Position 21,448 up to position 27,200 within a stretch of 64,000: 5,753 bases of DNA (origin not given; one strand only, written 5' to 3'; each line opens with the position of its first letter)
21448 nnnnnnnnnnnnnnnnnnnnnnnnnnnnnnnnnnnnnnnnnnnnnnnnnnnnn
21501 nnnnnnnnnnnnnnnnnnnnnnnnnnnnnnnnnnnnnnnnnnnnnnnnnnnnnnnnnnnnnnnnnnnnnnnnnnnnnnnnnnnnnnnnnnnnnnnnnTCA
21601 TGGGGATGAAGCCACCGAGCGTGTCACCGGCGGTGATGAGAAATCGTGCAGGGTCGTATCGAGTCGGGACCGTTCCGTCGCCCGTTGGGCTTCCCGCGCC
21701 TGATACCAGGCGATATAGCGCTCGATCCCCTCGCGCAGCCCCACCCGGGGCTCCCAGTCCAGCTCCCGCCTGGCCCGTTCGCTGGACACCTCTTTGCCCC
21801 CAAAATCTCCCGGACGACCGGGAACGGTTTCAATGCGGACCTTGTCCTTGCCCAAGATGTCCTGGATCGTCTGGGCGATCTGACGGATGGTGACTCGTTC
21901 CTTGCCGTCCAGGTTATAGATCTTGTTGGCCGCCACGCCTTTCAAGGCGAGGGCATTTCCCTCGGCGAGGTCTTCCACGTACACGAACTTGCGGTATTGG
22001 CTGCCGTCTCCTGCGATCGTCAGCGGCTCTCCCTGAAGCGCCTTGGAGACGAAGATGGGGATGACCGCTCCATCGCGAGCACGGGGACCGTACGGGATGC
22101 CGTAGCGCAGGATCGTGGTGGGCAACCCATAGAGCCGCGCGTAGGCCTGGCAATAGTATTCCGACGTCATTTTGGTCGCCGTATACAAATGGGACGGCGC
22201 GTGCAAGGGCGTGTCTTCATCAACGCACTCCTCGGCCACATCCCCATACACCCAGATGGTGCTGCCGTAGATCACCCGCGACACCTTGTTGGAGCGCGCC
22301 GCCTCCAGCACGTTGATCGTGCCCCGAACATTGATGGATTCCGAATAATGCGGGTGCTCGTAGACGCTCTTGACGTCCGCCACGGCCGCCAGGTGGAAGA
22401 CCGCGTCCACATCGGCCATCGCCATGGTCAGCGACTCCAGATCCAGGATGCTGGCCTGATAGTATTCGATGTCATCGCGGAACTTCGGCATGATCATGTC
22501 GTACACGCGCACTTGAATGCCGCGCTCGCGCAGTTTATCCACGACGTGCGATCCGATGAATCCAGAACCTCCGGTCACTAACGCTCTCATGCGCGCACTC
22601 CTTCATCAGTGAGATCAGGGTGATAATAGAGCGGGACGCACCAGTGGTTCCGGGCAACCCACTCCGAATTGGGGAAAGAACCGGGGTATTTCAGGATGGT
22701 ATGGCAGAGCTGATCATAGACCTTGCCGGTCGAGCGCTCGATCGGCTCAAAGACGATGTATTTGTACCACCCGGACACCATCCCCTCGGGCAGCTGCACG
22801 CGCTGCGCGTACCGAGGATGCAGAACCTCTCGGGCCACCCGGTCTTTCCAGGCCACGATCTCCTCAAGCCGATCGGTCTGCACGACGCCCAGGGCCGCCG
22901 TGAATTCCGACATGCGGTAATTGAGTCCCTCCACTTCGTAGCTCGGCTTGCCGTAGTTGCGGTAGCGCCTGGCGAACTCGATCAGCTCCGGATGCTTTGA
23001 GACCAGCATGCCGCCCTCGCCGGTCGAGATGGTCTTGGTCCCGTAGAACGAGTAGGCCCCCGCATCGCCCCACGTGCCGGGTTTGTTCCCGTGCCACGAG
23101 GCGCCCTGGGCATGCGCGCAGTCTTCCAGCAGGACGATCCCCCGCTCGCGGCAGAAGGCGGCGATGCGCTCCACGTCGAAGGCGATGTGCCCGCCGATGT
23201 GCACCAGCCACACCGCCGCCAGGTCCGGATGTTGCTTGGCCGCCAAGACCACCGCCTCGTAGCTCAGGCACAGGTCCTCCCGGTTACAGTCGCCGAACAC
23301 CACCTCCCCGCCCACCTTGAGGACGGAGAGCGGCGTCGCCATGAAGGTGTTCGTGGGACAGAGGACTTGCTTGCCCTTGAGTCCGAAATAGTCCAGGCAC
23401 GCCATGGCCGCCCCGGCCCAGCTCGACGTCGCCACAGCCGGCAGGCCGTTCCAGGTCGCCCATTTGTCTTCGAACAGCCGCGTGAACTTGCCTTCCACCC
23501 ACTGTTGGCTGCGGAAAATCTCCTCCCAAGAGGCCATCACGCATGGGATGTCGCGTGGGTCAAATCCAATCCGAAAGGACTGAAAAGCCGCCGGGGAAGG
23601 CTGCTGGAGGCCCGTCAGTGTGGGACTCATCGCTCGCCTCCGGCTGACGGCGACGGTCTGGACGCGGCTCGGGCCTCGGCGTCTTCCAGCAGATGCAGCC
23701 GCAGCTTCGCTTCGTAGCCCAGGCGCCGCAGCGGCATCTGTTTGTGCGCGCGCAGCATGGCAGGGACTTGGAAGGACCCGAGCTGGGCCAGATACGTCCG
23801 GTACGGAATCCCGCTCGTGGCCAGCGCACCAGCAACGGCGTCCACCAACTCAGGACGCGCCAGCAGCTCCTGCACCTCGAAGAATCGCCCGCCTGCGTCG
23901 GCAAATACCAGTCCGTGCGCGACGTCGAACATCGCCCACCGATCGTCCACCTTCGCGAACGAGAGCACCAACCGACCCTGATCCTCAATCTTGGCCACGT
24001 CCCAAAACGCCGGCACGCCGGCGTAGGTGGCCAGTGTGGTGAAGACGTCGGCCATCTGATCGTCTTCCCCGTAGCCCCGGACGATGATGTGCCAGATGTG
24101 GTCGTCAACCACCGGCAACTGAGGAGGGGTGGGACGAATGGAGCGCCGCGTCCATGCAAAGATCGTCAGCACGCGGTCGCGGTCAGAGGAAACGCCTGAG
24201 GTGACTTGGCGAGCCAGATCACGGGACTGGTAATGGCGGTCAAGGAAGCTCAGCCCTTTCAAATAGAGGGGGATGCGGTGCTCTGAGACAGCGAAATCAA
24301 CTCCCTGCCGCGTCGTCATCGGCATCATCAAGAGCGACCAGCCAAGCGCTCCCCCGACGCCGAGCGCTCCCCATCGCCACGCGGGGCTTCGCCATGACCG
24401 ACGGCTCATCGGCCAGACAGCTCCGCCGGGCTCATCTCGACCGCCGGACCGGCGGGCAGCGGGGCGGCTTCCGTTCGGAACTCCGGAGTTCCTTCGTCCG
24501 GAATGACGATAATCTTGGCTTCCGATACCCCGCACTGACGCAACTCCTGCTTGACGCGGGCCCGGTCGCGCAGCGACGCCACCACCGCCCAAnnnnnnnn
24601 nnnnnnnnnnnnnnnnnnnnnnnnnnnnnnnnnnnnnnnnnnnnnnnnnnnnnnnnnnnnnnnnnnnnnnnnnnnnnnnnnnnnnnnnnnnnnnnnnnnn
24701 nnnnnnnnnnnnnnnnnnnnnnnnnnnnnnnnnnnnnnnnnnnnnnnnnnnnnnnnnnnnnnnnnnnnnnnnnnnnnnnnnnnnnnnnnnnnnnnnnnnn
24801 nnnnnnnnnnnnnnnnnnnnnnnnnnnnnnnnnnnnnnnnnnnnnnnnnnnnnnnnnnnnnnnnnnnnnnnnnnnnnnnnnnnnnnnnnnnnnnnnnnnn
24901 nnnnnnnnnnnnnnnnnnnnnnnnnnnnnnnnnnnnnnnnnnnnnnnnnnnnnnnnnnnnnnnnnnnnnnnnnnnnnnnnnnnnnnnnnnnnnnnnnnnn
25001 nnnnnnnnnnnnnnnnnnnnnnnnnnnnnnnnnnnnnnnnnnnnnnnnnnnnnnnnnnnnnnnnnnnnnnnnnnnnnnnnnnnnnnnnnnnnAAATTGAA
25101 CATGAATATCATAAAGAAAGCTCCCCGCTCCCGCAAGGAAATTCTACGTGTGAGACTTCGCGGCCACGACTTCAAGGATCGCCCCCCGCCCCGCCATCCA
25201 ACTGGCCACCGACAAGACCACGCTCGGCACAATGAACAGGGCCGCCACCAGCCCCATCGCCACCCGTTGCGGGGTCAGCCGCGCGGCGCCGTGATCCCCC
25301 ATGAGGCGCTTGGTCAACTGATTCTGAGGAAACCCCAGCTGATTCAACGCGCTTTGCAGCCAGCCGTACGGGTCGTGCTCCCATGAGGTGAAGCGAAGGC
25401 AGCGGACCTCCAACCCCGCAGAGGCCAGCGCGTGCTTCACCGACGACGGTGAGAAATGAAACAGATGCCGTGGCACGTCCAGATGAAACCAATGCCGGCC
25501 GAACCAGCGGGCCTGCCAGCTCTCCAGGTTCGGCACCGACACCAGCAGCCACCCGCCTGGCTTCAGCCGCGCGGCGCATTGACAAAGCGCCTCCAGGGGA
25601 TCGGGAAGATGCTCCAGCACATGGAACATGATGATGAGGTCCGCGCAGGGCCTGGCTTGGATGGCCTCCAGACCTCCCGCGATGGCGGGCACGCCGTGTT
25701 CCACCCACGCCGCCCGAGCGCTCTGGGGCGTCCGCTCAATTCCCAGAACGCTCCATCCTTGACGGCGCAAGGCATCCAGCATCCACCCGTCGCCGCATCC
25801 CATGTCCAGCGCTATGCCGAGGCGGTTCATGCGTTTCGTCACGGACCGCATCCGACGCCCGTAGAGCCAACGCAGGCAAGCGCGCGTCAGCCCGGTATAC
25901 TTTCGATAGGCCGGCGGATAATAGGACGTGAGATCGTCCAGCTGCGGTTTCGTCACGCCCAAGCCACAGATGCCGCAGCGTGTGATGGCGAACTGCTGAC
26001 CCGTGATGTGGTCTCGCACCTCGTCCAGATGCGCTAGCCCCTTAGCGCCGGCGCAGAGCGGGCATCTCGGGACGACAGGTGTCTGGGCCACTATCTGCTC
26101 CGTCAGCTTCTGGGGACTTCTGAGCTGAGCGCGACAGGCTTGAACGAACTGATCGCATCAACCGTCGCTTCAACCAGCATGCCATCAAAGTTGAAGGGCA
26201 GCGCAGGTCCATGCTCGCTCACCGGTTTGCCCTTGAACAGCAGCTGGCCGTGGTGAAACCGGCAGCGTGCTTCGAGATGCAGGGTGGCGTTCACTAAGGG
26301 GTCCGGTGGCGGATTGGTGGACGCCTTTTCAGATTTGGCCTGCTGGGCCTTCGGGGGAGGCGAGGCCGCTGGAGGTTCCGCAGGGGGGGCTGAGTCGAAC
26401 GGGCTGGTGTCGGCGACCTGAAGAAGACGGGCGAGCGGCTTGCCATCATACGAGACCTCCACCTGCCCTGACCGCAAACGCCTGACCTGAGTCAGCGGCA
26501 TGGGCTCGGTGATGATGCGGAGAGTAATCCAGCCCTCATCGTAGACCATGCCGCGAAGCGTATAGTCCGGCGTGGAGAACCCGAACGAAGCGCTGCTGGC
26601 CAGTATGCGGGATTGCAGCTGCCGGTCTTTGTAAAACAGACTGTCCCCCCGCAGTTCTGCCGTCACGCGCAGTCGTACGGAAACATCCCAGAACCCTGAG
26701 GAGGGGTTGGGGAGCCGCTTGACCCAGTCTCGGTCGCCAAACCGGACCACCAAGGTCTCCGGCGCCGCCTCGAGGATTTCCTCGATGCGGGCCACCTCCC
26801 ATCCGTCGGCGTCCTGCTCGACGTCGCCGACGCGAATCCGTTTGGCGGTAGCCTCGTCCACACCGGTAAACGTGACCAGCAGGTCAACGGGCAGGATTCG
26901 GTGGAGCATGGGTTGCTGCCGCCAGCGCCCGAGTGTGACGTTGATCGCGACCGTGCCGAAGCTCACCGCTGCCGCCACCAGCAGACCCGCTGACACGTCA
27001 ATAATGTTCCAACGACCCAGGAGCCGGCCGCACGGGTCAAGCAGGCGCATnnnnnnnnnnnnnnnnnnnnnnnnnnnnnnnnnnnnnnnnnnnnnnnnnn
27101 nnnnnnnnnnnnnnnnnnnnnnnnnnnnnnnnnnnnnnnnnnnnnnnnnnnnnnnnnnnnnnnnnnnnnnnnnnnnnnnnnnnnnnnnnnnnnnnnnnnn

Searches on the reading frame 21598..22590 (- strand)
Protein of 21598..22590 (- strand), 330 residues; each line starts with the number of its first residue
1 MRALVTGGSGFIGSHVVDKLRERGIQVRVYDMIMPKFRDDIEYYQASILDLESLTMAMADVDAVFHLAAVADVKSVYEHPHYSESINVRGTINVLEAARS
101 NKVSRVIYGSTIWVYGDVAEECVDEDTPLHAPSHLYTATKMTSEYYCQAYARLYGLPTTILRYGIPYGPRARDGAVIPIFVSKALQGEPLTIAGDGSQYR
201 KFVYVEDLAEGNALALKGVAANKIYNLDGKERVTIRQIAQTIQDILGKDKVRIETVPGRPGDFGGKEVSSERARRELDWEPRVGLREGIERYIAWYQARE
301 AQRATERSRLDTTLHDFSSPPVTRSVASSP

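Call 9: search_protein_families(library=pfam, proteins=[window:21598-22590:-], max_evalue=0.001)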
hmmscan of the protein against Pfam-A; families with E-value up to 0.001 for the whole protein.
window:21598-22590:- (330 aa): 7 families
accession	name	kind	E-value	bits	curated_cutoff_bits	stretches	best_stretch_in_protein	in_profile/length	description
PF01370.27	Epimerase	-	6.7e-56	189.8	20.9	1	3-227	1-239/240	NAD dependent epimerase/dehydratase family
PF16363.11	GDP_Man_Dehyd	-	1.2e-44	153.6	27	1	4-291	1-331/332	GDP-mannose 4,6 dehydratase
PF01073.25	3Beta_HSD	-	5.5e-29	101.5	22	1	4-223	1-236/280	3-beta hydroxysteroid dehydrogenase/isomerase family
PF02719.21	Polysacc_synt_2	-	3.8e-20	72.7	20.2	1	4-262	2-267/293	Polysaccharide biosynthesis protein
PF04321.23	RmlD_sub_bind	-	1.4e-19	70.7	27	1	1-256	1-241/287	RmlD substrate binding domain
PF07993.18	NAD_binding_4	-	3.8e-16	59.4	20.1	1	52-167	80-208/258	Male sterility protein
PF13460.12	NAD_binding_10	-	3.3e-13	50.3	27.2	1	7-165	1-145/184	NAD(P)H-binding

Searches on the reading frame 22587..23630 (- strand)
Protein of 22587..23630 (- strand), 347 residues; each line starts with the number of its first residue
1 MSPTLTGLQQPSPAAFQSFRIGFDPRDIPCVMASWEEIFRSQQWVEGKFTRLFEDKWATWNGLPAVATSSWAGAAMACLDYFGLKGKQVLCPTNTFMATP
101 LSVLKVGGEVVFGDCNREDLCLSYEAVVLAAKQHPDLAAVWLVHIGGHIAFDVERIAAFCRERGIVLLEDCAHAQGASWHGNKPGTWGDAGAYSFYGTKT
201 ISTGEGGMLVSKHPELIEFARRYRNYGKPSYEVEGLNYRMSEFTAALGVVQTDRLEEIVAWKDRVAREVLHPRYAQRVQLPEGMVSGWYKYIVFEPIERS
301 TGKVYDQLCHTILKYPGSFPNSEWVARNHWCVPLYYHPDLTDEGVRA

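Call 9: search_protein_families(library=pfam, proteins=[window:22587-23630:-], max_evalue=0.001)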
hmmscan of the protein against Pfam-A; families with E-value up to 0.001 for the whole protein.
window:22587-23630:- (347 aa): 1 family
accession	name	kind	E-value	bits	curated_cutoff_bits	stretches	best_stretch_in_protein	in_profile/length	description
PF01041.23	DegT_DnrJ_EryC1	-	8.2e-58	196.8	19.8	1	34-266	10-248/360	DegT/DnrJ/EryC1/StrS aminotransferase family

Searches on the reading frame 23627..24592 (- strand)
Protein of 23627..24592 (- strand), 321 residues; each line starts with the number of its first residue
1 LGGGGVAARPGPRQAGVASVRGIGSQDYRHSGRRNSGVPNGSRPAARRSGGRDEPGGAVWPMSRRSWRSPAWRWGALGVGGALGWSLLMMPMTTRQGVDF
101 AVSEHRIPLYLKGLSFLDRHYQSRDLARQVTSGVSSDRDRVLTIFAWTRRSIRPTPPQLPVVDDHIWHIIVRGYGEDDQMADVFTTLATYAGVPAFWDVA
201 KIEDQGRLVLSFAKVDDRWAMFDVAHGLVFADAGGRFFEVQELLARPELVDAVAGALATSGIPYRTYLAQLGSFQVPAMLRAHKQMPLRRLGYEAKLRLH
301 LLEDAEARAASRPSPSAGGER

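Call 9: search_protein_families(library=pfam, proteins=[window:23627-24592:-], max_evalue=0.001)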
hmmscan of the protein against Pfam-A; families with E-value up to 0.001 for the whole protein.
window:23627-24592:- (321 aa): 1 family
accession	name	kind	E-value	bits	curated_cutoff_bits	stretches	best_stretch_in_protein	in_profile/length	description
PF01841.26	Transglut_core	-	2.3e-06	28.3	23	1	124-195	1-72/108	Transglutaminase-like superfamily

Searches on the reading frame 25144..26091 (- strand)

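Call 9: search_protein_families(library=pfam, proteins=[window:25144-26091:-], max_evalue=0.001)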
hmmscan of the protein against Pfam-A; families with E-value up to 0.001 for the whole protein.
window:25144-26091:- (315 aa): 6 families
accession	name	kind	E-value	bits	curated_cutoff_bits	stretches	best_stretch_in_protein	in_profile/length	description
PF13489.12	Methyltransf_23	-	5.8e-28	98.1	27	1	89-231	21-163/164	Methyltransferase domain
PF08241.18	Methyltransf_11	-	1.7e-14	54.6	21.2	1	95-184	1-95/95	Methyltransferase domain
PF08242.18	Methyltransf_12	-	2.2e-12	48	30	1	95-182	1-98/98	Methyltransferase domain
PF13649.12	Methyltransf_25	-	1e-09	39.3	27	1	95-180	2-97/97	Methyltransferase domain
PF07021.18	MetW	-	8.4e-06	26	21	1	94-196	17-119/193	Methionine biosynthesis protein MetW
PF13847.12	Methyltransf_31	-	2.7e-05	24.3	27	1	94-193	7-118/145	Methyltransferase domain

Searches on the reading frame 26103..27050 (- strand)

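Call 9: search_protein_families(library=pfam, proteins=[window:26103-27050:-], max_evalue=0.001)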
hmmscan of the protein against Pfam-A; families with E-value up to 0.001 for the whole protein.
window:26103-27050:- (315 aa): 1 family
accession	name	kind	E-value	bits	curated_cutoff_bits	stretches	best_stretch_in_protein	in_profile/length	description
PF14221.11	DUF4330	-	6.4e-08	33.3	27.6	1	1-136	1-135/167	Domain of unknown function (DUF4330)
